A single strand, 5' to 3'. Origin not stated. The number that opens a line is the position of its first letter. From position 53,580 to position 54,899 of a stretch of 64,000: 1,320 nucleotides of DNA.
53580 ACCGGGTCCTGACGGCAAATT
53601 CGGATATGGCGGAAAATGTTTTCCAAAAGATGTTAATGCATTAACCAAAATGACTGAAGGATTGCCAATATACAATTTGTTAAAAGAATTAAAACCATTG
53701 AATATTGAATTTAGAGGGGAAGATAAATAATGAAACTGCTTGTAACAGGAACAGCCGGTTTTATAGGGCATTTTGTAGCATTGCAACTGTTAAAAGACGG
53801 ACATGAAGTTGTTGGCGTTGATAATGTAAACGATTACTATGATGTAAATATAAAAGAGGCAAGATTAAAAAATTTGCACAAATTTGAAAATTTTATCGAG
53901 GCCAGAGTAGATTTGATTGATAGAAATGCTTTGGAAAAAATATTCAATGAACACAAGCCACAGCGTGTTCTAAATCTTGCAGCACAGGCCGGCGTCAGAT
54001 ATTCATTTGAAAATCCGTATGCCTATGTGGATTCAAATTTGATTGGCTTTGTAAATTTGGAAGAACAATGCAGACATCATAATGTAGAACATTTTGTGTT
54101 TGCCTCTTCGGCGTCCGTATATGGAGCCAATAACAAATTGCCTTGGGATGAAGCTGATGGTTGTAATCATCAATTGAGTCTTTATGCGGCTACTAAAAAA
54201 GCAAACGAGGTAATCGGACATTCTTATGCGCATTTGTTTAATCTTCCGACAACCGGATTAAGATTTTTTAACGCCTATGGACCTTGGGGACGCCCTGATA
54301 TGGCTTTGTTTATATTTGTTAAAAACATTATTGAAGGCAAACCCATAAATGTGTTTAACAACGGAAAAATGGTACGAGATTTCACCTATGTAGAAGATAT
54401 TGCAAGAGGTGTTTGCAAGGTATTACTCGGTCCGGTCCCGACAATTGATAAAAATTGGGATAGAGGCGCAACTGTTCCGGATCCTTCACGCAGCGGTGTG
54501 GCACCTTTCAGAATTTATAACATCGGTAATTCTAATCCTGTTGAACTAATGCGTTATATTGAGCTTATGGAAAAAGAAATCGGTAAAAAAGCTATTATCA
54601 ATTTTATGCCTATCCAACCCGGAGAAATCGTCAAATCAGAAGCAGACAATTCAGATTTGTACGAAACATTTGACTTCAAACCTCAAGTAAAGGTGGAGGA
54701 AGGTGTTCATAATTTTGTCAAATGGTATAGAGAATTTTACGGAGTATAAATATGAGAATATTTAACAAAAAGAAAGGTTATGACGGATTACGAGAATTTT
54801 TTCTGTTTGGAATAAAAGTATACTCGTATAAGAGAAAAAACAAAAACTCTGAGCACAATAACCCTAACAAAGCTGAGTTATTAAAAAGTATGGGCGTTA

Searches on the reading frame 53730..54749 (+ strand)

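Call 8: search_protein_families(library=pfam, proteins=[window:53730-54749:+])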
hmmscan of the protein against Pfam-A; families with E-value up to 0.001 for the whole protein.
window:53730-54749:+ (339 aa): 7 families
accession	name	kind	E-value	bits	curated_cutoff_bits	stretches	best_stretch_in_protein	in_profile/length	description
PF01370.27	Epimerase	-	1.2e-52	179.2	20.9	1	4-232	2-225/240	NAD dependent epimerase/dehydratase family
PF16363.11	GDP_Man_Dehyd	-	1.7e-50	172.8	27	1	4-327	1-330/332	GDP-mannose 4,6 dehydratase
PF04321.23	RmlD_sub_bind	-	1.3e-13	51.1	27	1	1-233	1-198/287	RmlD substrate binding domain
PF01073.25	3Beta_HSD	-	7.6e-13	48.6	22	1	4-226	1-223/280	3-beta hydroxysteroid dehydrogenase/isomerase family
PF02719.21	Polysacc_synt_2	-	4.4e-12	46.2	20.2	1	3-127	1-128/293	Polysaccharide biosynthesis protein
PF08659.16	KR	-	0.00011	22.6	22.6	1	4-145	4-155/180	KR domain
PF00106.31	adh_short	-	0.00039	20.4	26.6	0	4-110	4-115/195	short chain dehydrogenase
